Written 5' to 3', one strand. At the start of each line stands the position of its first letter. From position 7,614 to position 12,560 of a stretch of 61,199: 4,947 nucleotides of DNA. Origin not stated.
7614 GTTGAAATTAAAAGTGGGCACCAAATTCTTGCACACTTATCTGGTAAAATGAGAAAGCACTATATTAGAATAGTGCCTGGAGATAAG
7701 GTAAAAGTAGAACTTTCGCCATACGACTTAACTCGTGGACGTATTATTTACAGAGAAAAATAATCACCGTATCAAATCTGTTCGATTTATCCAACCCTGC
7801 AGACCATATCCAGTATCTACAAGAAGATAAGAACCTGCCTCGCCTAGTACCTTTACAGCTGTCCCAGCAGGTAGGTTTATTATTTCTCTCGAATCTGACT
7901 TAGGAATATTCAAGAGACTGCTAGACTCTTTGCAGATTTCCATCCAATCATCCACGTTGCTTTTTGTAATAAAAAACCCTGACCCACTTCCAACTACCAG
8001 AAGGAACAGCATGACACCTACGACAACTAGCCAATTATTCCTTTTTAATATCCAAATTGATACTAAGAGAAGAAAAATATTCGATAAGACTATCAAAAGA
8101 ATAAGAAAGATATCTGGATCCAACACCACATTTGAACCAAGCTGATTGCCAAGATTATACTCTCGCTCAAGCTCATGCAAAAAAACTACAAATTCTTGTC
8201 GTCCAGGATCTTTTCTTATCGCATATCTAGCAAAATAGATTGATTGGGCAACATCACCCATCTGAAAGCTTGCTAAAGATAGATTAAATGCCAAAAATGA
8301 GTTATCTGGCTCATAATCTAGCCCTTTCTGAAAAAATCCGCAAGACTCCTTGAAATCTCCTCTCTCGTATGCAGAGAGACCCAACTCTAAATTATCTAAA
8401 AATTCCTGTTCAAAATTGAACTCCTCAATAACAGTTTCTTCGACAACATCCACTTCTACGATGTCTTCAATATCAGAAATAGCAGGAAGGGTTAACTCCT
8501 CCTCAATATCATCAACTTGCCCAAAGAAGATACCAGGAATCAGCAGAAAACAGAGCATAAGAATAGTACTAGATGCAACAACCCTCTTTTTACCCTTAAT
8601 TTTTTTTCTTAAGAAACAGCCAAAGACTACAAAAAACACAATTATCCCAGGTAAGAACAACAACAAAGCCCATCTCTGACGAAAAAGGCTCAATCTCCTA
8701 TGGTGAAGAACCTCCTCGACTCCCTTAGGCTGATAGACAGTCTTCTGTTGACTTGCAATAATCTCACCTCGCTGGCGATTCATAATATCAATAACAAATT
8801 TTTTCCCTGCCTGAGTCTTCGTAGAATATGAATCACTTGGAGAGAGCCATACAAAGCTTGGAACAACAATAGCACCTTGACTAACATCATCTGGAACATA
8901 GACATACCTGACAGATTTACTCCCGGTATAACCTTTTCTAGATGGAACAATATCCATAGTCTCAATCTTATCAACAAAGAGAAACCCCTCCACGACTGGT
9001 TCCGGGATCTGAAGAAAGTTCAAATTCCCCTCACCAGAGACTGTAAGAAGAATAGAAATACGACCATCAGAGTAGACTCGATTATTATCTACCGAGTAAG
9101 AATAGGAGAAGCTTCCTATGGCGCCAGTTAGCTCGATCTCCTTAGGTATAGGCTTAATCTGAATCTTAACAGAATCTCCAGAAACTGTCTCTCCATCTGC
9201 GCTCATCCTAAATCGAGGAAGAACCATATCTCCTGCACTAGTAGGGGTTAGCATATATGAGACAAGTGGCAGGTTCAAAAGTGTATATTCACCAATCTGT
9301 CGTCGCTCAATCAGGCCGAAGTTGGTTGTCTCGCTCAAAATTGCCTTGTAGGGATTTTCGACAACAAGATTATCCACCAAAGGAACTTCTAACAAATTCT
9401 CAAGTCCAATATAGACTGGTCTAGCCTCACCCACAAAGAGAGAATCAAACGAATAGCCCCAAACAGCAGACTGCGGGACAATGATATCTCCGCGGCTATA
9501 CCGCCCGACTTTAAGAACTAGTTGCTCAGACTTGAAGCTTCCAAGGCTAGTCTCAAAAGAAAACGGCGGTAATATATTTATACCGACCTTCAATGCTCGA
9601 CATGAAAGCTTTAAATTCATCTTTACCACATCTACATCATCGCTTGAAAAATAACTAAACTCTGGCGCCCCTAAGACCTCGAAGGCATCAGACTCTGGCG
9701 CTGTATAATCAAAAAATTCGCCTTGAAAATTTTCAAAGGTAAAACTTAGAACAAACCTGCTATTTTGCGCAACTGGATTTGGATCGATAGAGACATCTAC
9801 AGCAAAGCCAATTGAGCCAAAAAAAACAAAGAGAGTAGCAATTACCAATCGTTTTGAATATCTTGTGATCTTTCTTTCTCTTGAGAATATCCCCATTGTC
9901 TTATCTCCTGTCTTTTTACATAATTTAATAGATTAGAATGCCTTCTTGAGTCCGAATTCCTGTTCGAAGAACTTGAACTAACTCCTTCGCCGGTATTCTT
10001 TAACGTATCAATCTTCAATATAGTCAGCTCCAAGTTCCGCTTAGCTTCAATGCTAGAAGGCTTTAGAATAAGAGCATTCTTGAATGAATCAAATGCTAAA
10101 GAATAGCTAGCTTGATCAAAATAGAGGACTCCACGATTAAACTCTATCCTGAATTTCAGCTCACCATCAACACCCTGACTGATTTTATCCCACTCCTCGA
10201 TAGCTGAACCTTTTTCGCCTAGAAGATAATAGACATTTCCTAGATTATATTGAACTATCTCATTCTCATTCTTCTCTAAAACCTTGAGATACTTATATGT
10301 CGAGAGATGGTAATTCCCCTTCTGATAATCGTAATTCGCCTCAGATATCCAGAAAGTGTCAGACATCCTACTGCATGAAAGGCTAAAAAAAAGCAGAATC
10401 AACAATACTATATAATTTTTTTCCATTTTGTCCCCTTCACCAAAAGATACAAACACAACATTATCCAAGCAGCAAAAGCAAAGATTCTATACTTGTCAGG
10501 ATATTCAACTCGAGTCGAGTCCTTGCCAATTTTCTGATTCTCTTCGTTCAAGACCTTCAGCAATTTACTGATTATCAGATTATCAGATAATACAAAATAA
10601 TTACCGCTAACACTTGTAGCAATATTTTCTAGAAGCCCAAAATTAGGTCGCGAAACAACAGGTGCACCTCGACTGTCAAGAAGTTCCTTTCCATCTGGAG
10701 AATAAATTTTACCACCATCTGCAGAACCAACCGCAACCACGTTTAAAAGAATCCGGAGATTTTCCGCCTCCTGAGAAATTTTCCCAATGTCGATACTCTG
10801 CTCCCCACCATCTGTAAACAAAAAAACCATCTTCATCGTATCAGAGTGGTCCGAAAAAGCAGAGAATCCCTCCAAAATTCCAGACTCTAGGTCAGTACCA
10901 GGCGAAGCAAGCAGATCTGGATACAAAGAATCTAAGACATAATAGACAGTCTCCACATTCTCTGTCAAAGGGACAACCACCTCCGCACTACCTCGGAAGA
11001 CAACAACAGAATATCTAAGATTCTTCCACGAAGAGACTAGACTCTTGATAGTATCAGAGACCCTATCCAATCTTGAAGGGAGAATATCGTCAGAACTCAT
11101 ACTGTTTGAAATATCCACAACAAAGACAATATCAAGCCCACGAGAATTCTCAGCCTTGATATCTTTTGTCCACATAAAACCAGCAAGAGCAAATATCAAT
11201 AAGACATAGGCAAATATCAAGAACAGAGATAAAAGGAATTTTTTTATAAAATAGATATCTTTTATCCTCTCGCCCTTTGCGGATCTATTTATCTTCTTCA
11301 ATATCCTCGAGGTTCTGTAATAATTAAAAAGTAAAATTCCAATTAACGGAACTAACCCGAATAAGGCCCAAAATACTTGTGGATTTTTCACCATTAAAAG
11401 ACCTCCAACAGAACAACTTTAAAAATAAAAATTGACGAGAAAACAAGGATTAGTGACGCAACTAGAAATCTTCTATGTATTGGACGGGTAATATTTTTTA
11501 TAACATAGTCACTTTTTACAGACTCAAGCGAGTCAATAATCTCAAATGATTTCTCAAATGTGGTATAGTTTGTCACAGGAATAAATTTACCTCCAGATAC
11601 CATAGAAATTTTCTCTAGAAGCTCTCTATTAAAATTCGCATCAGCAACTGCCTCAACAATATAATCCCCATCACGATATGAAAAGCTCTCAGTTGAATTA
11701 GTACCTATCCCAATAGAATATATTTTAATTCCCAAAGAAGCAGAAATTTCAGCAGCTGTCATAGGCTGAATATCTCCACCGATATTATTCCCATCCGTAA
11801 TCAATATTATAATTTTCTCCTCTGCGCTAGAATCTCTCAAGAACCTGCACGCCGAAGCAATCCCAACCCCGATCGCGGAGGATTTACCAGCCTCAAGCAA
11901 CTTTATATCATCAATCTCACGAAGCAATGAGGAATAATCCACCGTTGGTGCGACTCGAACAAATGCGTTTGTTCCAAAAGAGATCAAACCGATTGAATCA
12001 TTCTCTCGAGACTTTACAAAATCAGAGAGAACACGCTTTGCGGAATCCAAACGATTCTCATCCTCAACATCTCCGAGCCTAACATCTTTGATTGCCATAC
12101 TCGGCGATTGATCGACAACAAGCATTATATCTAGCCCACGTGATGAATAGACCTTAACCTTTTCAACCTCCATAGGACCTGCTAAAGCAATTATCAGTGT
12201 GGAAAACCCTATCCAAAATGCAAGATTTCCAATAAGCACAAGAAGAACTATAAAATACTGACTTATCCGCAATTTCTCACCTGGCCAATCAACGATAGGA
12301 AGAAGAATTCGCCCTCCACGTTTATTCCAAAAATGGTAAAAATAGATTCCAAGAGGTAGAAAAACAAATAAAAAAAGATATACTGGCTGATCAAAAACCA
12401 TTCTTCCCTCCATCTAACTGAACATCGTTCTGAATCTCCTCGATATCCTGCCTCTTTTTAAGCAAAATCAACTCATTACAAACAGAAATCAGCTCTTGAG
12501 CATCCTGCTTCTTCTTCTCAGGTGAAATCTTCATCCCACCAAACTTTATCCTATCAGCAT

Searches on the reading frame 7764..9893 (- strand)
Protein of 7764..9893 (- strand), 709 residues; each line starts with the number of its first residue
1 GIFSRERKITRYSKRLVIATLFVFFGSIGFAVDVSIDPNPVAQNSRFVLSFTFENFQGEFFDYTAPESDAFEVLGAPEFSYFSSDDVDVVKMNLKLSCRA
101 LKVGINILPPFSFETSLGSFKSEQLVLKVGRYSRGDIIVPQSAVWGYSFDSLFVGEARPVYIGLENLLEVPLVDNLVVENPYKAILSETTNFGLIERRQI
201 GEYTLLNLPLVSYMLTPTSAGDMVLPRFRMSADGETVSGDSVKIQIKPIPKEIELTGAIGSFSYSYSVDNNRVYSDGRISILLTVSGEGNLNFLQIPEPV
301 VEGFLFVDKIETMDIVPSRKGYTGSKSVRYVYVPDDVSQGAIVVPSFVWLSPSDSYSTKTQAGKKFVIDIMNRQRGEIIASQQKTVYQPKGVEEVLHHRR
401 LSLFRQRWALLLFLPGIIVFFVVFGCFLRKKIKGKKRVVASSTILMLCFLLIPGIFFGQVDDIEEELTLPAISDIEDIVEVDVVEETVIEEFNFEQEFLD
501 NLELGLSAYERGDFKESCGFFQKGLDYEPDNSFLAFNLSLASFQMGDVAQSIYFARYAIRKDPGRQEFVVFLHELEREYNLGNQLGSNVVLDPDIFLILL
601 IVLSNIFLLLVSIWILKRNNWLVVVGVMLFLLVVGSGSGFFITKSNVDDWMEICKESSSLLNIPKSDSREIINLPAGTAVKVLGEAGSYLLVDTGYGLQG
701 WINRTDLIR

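Call 55: search_protein_families(library=pfam, proteins=[window:7764-9893:-], max_evalue=0.00001)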
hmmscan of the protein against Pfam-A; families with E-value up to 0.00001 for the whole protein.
window:7764-9893:- (709 aa): 2 families
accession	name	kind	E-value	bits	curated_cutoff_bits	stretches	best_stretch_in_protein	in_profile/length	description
PF13584.12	BatD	-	3e-13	50.7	24.1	0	35-129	2-92/92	BatD DUF11 like domain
PF07719.23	TPR_2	-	3.6e-06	27.1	27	0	503-531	6-34/34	Tetratricopeptide repeat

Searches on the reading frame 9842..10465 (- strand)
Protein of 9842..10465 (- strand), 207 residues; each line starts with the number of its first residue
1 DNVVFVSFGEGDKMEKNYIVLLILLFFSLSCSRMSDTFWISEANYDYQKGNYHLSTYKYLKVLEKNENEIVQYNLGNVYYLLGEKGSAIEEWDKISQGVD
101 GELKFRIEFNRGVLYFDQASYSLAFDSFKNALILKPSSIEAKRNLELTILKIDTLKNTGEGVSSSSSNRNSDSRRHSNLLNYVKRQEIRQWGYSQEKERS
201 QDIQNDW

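Call 55: search_protein_families(library=pfam, proteins=[window:9842-10465:-], max_evalue=0.00001)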
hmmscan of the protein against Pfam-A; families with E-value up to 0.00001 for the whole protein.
window:9842-10465:- (207 aa): 2 families
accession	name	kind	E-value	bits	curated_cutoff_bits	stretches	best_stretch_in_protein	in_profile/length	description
PF07719.23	TPR_2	-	3.5e-09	36.5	27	0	72-94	4-26/34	Tetratricopeptide repeat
PF00515.34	TPR_1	-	4.5e-08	33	27.8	0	108-137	4-33/34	Tetratricopeptide repeat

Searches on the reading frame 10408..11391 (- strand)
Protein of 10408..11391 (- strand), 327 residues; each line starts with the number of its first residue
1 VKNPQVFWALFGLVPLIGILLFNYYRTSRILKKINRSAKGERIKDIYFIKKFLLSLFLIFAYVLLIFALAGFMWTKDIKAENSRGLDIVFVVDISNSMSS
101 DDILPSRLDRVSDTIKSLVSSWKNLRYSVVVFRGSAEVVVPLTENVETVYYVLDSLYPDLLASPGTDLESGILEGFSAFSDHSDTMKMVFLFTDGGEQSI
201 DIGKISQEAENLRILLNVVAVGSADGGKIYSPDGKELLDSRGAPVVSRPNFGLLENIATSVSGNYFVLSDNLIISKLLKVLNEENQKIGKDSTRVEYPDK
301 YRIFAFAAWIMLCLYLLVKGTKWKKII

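Call 55: search_protein_families(library=pfam, proteins=[window:10408-11391:-], max_evalue=0.00001)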
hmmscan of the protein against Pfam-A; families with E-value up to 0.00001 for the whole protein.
window:10408-11391:- (327 aa): 2 families
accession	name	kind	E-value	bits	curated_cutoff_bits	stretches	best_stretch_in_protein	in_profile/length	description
PF13519.12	VWA_2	-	1.9e-17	64.2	27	1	88-195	1-106/107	von Willebrand factor type A domain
PF00092.34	VWA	-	5.5e-13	50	23.8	1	87-226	1-144/174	von Willebrand factor type A domain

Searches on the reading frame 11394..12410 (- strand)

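Call 55: search_protein_families(library=pfam, proteins=[window:11394-12410:-], max_evalue=0.00001)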
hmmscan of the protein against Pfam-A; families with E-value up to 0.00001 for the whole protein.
window:11394-12410:- (338 aa): 2 families
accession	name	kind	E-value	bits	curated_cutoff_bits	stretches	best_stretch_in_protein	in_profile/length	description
PF13519.12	VWA_2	-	3.6e-17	63.4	27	1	95-207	1-106/107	von Willebrand factor type A domain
PF00092.34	VWA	-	3.1e-16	60.5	23.8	1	94-284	1-167/174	von Willebrand factor type A domain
